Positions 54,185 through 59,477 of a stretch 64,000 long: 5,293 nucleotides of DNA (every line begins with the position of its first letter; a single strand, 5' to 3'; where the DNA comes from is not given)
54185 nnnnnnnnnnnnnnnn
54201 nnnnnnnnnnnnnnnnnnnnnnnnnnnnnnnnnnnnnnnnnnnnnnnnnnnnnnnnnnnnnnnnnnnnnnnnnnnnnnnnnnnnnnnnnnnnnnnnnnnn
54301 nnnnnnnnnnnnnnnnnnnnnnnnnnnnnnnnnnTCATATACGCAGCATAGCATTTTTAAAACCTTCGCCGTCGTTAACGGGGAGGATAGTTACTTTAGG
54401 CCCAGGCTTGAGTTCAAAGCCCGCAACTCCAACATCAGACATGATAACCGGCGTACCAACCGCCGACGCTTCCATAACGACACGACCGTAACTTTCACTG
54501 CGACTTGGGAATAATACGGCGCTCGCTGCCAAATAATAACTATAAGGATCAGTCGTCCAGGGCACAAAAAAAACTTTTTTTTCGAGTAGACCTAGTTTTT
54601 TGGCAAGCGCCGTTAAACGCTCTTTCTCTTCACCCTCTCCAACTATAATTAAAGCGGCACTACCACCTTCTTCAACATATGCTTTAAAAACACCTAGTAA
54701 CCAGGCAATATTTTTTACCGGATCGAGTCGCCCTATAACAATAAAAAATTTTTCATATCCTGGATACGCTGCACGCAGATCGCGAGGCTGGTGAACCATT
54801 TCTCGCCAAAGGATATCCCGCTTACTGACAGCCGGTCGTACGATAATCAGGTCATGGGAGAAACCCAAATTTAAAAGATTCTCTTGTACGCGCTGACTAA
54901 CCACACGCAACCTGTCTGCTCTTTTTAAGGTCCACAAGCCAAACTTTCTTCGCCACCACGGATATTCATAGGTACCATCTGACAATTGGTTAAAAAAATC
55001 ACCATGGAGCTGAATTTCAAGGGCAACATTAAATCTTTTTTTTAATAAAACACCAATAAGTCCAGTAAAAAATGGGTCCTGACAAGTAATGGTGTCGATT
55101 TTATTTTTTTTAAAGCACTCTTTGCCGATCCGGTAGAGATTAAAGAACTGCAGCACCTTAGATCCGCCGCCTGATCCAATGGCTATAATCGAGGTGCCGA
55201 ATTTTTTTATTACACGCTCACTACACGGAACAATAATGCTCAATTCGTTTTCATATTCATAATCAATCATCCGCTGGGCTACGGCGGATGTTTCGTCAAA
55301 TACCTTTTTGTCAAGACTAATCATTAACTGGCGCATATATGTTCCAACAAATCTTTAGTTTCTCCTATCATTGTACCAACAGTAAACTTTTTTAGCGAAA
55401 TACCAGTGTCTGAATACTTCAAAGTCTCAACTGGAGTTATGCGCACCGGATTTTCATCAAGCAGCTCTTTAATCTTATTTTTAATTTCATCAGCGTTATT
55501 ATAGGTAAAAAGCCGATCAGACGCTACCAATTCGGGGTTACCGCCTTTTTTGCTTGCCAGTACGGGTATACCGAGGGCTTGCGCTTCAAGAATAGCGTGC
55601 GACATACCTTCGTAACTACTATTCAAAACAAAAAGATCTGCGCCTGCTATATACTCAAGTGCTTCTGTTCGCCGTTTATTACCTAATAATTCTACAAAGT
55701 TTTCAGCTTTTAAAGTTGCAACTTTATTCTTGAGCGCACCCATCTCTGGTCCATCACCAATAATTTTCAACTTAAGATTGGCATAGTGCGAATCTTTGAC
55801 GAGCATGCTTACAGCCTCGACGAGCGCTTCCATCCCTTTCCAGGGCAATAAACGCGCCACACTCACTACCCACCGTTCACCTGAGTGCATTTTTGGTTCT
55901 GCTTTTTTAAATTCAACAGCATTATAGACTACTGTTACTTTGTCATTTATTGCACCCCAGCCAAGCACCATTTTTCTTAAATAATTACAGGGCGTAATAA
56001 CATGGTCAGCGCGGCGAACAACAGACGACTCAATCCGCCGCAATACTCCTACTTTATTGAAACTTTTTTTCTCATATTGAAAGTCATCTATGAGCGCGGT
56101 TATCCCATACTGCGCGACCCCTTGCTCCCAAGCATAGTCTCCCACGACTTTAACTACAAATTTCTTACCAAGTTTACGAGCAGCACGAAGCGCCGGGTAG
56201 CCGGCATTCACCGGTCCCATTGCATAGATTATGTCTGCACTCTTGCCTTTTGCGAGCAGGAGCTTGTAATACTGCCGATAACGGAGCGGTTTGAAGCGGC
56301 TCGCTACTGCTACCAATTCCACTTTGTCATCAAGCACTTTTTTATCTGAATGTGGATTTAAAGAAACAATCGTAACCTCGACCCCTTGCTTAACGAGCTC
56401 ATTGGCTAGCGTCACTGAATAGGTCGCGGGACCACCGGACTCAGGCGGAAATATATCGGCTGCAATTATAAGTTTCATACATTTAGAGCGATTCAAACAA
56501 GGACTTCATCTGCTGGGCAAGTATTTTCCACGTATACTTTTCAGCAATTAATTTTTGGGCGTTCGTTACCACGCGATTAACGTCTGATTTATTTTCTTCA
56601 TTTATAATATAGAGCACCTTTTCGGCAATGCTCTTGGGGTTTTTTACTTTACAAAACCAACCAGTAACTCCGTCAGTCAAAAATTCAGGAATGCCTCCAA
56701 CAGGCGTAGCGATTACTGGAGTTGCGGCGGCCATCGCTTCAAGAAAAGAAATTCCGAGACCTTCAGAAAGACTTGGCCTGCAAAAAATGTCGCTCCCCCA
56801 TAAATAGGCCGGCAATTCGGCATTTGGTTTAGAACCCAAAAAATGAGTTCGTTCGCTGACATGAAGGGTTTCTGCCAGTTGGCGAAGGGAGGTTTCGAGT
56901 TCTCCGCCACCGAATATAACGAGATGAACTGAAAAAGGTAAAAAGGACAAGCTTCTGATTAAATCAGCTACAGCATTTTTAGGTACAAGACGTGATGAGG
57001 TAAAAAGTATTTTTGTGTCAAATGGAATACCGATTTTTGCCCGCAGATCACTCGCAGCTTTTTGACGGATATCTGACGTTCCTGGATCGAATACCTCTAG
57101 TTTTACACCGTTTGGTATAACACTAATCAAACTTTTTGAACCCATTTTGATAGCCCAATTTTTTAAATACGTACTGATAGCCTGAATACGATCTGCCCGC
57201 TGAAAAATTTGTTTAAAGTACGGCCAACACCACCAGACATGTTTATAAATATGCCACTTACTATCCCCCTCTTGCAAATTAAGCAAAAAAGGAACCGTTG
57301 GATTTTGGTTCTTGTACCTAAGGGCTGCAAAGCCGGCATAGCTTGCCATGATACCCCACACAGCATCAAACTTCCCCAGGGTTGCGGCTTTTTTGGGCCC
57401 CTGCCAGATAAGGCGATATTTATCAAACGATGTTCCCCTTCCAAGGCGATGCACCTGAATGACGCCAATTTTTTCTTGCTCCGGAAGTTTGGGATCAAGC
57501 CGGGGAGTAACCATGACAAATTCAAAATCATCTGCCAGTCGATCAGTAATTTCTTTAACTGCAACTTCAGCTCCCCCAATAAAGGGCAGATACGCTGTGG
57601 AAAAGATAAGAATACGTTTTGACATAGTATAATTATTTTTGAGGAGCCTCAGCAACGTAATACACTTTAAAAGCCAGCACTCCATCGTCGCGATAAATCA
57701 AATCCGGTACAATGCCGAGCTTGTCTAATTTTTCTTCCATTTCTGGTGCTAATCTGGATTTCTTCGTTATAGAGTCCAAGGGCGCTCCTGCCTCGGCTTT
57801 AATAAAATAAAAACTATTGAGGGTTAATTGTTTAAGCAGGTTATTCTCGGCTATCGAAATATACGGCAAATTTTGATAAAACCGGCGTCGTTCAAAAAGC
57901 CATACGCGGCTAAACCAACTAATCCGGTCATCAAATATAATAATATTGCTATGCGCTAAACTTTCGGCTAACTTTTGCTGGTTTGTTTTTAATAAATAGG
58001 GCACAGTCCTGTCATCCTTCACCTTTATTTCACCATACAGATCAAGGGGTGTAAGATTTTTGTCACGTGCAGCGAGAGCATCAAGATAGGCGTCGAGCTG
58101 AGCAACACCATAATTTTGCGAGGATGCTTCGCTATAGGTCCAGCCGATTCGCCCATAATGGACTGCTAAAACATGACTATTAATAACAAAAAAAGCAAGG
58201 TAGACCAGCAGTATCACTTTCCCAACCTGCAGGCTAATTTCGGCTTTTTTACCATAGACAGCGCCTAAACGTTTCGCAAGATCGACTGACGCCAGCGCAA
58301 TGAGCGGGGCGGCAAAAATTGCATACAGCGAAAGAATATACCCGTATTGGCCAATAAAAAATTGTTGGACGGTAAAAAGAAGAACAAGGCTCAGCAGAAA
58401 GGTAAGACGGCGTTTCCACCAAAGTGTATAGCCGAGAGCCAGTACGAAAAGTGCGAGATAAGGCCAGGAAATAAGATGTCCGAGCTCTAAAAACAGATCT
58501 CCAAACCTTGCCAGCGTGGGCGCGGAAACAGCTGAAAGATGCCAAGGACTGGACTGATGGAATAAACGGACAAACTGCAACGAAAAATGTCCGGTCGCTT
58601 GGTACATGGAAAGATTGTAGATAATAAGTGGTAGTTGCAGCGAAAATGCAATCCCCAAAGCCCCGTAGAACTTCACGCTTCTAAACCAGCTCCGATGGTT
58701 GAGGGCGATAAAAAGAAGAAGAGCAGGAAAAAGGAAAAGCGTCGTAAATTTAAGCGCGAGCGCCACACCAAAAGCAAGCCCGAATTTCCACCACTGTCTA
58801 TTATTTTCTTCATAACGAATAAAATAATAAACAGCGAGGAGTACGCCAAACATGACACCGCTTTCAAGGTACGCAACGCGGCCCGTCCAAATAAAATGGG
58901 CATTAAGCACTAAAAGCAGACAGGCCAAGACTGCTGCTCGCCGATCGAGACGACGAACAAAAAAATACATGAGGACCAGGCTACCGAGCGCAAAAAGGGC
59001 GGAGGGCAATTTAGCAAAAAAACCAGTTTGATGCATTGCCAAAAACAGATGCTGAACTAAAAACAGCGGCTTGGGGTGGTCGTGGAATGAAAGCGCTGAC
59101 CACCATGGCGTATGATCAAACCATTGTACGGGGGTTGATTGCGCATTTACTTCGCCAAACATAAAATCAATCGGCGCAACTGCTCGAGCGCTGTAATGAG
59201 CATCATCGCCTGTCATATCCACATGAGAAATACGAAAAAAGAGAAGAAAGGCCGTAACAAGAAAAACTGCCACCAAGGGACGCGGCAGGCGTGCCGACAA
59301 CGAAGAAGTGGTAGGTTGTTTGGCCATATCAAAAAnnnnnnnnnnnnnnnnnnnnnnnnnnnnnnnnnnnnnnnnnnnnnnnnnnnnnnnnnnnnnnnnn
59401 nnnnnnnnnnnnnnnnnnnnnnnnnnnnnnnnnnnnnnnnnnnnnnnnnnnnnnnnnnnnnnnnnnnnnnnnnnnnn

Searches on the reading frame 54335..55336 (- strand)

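Call 68: search_protein_families(library=pfam, proteins=[window:54335-55336:-], max_evalue=0.0001)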
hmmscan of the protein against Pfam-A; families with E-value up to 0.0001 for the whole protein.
window:54335-55336:- (333 aa): 5 families
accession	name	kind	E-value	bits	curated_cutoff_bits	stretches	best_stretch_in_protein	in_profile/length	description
PF00534.26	Glycos_transf_1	-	1.6e-25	90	26.4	1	194-330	14-152/172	Glycosyl transferases group 1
PF13692.12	Glyco_trans_1_4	-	5.5e-23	82.2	27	1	197-332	3-138/142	Glycosyl transferases group 1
PF20706.3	GT4-conflict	-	1.4e-08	34.6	26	1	188-301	193-312/385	Family 4 Glycosyltransferase in conflict systems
PF13439.12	Glyco_transf_4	-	4.5e-08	33.7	28.5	1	67-166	60-161/170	Glycosyltransferase Family 4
PF13579.12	Glyco_trans_4_4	-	3.5e-05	24.6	29.7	1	76-168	68-156/158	Glycosyl transferase 4-like domain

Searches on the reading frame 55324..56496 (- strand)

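Call 68: search_protein_families(library=pfam, proteins=[window:55324-56496:-], max_evalue=0.0001)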
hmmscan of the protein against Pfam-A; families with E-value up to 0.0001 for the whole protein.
window:55324-56496:- (390 aa): 6 families
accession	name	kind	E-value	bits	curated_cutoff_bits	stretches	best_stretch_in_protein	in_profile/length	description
PF00534.26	Glycos_transf_1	-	1.1e-30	106.9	26.4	1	197-350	5-160/172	Glycosyl transferases group 1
PF13692.12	Glyco_trans_1_4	-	1.4e-25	90.7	27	1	208-347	2-141/142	Glycosyl transferases group 1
PF13439.12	Glyco_transf_4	-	2.7e-18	67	28.5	1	21-195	2-167/170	Glycosyltransferase Family 4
PF13579.12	Glyco_trans_4_4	-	1.1e-16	62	29.7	1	21-192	1-157/158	Glycosyl transferase 4-like domain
PF20706.3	GT4-conflict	-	8.5e-10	38.6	26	1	153-326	137-322/385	Family 4 Glycosyltransferase in conflict systems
PF13477.12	Glyco_trans_4_2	-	2.9e-06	27.9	23.4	1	25-118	11-107/139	Glycosyl transferase 4-like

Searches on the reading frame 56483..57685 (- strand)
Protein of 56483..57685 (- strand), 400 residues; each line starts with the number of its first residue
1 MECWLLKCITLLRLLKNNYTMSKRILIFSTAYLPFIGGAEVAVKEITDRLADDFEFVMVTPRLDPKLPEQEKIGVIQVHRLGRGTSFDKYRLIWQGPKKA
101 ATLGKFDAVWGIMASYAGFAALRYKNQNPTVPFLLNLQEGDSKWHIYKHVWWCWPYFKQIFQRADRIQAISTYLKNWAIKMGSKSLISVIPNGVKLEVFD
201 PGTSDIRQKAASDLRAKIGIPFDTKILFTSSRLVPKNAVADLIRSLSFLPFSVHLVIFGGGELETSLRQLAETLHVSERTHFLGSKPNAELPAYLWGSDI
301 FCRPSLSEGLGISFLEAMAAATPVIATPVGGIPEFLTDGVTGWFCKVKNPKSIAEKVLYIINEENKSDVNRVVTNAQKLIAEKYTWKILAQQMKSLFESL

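Call 68: search_protein_families(library=pfam, proteins=[window:56483-57685:-], max_evalue=0.0001)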
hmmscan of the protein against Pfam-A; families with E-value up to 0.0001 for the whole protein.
window:56483-57685:- (400 aa): 6 families
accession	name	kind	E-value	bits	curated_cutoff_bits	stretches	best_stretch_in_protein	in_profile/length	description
PF00534.26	Glycos_transf_1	-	2.3e-37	128.6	26.4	1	214-377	5-170/172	Glycosyl transferases group 1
PF13692.12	Glyco_trans_1_4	-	1.4e-29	103.6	27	1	226-362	3-141/142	Glycosyl transferases group 1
PF13439.12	Glyco_transf_4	-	5.7e-16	59.4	28.5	1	36-197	1-169/170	Glycosyltransferase Family 4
PF13579.12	Glyco_trans_4_4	-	5.6e-09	37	29.7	1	37-193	1-158/158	Glycosyl transferase 4-like domain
PF13524.12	Glyco_trans_1_2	-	5.9e-07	30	25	1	274-393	27-142/144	Glycosyl transferase-like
PF20706.3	GT4-conflict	-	1.4e-06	28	26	1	285-390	269-365/385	Family 4 Glycosyltransferase in conflict systems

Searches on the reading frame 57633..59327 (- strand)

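Call 68: search_protein_families(library=pfam, proteins=[window:57633-59327:-], max_evalue=0.0001)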
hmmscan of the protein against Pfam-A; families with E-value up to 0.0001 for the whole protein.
window:57633-59327:- (564 aa): 2 families
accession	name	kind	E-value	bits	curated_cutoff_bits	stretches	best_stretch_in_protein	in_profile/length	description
PF13231.12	PMT_2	-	5.4e-16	59.6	26.1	1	83-237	1-160/160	Dolichyl-phosphate-mannose-protein mannosyltransferase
PF02366.24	PMT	-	4.9e-12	46.4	22.7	1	100-239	80-235/245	Dolichyl-phosphate-mannose-protein mannosyltransferase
